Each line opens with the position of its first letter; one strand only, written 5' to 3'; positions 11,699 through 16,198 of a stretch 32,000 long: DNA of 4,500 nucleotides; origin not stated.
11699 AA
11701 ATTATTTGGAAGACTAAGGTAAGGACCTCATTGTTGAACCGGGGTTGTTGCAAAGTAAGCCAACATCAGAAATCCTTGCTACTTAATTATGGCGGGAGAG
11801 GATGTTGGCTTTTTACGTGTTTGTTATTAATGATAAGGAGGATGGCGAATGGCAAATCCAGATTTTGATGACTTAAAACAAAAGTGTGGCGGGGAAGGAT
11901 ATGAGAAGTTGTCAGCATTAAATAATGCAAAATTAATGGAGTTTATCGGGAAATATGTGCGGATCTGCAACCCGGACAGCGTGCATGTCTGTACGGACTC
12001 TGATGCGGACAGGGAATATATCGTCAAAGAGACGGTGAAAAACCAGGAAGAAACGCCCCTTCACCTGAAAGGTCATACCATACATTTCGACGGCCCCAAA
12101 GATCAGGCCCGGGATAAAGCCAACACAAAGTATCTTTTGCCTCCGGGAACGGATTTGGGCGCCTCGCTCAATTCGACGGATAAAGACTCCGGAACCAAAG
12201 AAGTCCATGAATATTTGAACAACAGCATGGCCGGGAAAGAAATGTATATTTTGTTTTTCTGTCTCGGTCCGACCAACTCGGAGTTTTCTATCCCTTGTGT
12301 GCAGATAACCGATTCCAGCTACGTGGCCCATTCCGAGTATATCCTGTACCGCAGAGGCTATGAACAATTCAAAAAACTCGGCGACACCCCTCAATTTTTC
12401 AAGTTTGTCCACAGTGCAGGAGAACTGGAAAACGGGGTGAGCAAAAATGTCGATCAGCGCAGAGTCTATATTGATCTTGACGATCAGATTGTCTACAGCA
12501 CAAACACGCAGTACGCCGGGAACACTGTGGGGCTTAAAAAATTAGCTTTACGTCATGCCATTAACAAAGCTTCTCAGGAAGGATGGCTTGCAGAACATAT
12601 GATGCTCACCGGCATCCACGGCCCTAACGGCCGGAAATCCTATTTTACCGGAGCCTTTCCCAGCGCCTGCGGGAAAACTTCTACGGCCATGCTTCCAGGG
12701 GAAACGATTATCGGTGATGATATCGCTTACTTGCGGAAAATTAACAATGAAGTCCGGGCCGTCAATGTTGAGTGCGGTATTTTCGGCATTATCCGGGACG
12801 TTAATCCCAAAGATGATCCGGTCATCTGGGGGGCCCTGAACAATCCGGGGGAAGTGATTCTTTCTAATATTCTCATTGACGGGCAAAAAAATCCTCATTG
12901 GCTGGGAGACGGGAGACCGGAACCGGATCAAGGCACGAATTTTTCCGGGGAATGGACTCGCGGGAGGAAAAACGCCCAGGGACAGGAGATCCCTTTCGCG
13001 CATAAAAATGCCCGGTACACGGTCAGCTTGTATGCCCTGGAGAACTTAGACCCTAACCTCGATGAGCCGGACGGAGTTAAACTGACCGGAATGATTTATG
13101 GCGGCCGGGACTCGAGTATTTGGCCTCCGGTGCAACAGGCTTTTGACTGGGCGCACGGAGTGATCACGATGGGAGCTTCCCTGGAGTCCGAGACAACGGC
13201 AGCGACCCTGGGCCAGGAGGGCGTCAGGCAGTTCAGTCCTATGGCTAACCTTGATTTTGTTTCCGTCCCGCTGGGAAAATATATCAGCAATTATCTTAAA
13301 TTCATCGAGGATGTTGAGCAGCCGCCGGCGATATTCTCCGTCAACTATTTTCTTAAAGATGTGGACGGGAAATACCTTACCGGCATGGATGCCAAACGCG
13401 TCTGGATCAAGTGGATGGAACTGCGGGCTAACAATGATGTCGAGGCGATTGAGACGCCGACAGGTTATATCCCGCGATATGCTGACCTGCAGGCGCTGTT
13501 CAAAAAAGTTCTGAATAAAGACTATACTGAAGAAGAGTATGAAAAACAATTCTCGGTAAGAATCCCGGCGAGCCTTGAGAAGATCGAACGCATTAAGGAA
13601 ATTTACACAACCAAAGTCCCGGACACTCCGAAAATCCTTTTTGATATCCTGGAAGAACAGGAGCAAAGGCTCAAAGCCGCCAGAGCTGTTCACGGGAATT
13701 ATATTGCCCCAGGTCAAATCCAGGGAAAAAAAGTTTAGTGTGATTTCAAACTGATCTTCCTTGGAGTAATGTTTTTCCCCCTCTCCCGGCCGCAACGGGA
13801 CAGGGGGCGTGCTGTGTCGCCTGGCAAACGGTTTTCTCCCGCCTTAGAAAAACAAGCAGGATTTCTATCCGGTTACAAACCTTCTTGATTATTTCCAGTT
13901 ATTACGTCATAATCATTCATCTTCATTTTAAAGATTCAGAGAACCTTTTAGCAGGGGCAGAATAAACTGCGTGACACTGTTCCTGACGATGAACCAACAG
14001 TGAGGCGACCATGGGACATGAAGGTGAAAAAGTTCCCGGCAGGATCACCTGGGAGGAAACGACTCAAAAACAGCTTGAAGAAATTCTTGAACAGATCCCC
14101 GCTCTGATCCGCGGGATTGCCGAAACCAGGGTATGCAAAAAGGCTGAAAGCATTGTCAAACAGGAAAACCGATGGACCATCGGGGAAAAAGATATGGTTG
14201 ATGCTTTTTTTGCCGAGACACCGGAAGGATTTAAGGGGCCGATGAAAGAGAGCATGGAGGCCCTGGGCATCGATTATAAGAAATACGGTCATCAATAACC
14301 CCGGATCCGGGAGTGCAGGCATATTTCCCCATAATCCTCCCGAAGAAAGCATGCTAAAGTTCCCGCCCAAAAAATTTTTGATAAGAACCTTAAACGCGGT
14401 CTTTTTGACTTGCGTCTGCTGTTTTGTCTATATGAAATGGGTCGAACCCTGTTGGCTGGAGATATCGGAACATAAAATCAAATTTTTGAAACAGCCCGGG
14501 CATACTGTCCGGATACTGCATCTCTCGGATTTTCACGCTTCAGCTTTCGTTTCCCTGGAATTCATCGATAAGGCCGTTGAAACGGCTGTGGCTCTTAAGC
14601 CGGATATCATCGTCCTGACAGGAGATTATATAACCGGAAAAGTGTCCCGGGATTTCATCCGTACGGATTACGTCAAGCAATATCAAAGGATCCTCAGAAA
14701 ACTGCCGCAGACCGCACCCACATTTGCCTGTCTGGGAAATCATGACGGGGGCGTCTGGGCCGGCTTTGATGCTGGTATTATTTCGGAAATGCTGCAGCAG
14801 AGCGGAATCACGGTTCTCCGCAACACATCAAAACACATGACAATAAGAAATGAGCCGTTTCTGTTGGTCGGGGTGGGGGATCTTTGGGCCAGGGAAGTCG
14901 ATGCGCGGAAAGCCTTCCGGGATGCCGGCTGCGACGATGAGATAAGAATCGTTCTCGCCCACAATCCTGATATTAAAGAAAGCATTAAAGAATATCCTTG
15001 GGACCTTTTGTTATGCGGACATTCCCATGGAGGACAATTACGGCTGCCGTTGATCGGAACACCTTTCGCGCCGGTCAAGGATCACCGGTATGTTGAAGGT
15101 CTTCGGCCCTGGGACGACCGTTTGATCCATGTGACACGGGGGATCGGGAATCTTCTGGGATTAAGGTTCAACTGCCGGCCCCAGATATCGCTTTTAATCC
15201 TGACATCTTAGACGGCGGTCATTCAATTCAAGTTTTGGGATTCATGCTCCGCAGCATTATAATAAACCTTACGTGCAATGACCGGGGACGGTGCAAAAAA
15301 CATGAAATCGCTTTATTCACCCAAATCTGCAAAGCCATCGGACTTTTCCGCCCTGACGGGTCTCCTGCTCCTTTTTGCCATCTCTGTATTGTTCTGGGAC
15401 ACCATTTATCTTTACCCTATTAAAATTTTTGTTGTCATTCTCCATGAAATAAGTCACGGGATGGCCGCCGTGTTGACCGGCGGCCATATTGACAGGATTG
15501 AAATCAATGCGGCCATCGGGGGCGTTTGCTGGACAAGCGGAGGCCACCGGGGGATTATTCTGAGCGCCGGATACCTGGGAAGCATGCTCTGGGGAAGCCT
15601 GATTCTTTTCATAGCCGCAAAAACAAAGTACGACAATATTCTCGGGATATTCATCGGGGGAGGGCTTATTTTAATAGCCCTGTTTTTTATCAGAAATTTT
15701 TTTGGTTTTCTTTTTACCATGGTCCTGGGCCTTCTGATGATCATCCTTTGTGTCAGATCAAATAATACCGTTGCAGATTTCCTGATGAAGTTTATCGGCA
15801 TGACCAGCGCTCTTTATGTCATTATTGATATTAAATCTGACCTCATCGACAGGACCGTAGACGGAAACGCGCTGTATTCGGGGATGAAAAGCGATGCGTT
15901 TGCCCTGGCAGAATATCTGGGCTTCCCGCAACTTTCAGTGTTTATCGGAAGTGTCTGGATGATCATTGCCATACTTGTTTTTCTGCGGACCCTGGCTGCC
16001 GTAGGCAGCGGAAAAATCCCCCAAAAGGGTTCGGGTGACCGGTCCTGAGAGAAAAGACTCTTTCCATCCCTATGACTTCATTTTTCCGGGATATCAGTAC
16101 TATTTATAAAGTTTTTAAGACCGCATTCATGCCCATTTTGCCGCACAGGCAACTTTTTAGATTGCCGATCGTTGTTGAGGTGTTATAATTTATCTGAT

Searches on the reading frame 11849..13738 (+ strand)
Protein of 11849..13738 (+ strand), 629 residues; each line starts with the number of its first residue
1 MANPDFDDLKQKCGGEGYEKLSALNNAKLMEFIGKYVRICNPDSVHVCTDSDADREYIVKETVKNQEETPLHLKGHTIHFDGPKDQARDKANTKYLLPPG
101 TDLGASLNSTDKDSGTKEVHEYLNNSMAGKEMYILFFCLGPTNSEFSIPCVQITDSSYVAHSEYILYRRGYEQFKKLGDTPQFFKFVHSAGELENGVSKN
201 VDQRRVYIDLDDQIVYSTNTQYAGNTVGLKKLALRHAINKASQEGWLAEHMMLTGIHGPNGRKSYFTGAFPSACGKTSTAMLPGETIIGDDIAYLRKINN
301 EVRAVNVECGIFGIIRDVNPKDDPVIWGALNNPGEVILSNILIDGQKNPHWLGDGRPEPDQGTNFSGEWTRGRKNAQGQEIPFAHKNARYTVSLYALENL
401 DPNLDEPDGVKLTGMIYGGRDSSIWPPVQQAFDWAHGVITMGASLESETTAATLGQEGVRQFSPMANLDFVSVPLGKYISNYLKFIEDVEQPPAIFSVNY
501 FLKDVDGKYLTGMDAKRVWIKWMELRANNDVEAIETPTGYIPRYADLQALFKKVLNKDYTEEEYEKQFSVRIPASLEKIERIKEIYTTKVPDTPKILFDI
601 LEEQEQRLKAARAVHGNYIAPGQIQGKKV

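Call 54: search_protein_families(library=pfam, proteins=[window:11849-13738:+], max_evalue=0.001)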
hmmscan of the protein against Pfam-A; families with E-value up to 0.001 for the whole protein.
window:11849-13738:+ (629 aa): 3 families
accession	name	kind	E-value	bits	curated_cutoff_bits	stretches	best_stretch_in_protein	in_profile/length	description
PF00821.23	PEPCK_GTP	-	7.5e-109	364.2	23.8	1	246-607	1-357/357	Phosphoenolpyruvate carboxykinase C-terminal P-loop domain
PF17297.7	PEPCK_N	-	2.2e-65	220.8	23.8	1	31-241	1-217/218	Phosphoenolpyruvate carboxykinase N-terminal domain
PF01293.25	PEPCK_ATP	-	3.5e-08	33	26.5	1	116-347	71-288/465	Phosphoenolpyruvate carboxykinase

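Call 78: find_homologous_proteins(query=window:11849-13738:+, max_evalue=1e-100)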
Query window:11849-13738:+ (629 aa): 7998 proteins with E <= 1e-100 among 8000 candidates; the best 120 are listed.
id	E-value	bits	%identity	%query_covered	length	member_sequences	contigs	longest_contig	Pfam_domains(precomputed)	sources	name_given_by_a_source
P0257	0.0e+0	1470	100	100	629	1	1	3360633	PF17297.8,PF01293.26,PF00821.24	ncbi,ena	-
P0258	0.0e+0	1143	77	100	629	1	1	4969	PF17297.8,PF01293.26,PF00821.24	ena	-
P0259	0.0e+0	1125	74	100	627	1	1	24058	PF17297.8,PF00821.24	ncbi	-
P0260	0.0e+0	1113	77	99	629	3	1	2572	PF17297.8,PF00821.24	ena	-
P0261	0.0e+0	1112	76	100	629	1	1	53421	PF17297.8,PF01293.26,PF00821.24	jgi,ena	-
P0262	0.0e+0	1110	76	99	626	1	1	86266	PF17297.8,PF01293.26,PF00821.24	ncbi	-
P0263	0.0e+0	1105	76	98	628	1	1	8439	PF17297.8,PF01293.26,PF00821.24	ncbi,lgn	-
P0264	0.0e+0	1105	74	99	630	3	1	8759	PF17297.8,PF01293.26,PF00821.24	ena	-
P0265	0.0e+0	1103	74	100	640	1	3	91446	PF17297.8,PF01293.26,PF00821.24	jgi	-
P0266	0.0e+0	1082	74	98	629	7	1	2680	PF17297.8,PF01293.26,PF00821.24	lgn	-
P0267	0.0e+0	1065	73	98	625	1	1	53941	PF17297.8,PF01293.26,PF00821.24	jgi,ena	-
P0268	0.0e+0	1064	74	98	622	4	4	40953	PF17297.8,PF01293.26,PF00821.24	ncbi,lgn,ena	-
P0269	0.0e+0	1048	71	98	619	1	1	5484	PF17297.8,PF00821.24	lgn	-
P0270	0.0e+0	1043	72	97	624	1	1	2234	PF17297.8,PF01293.26,PF00821.24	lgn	-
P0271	0.0e+0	1042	70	98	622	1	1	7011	PF17297.8,PF01293.26,PF00821.24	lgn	-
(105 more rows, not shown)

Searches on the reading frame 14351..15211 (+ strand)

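Call 54: search_protein_families(library=pfam, proteins=[window:14351-15211:+], max_evalue=0.001)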
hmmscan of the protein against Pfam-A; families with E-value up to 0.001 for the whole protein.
window:14351-15211:+ (286 aa): 2 families
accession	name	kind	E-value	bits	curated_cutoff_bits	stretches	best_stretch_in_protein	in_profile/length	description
PF00149.33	Metallophos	-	3.5e-14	54.1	21.5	1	54-227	2-190/191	Calcineurin-like phosphoesterase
PF12850.12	Metallophos_2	-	2.8e-06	27.9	27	1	54-226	2-117/154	Calcineurin-like phosphoesterase superfamily domain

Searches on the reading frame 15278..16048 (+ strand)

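Call 54: search_protein_families(library=pfam, proteins=[window:15278-16048:+], max_evalue=0.001)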
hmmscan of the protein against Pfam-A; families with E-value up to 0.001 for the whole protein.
window:15278-16048:+ (256 aa): 1 family
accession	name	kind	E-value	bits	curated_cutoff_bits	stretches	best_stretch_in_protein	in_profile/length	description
PF13398.12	Peptidase_M50B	-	1.5e-38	133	26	1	32-235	4-198/201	Peptidase M50B-like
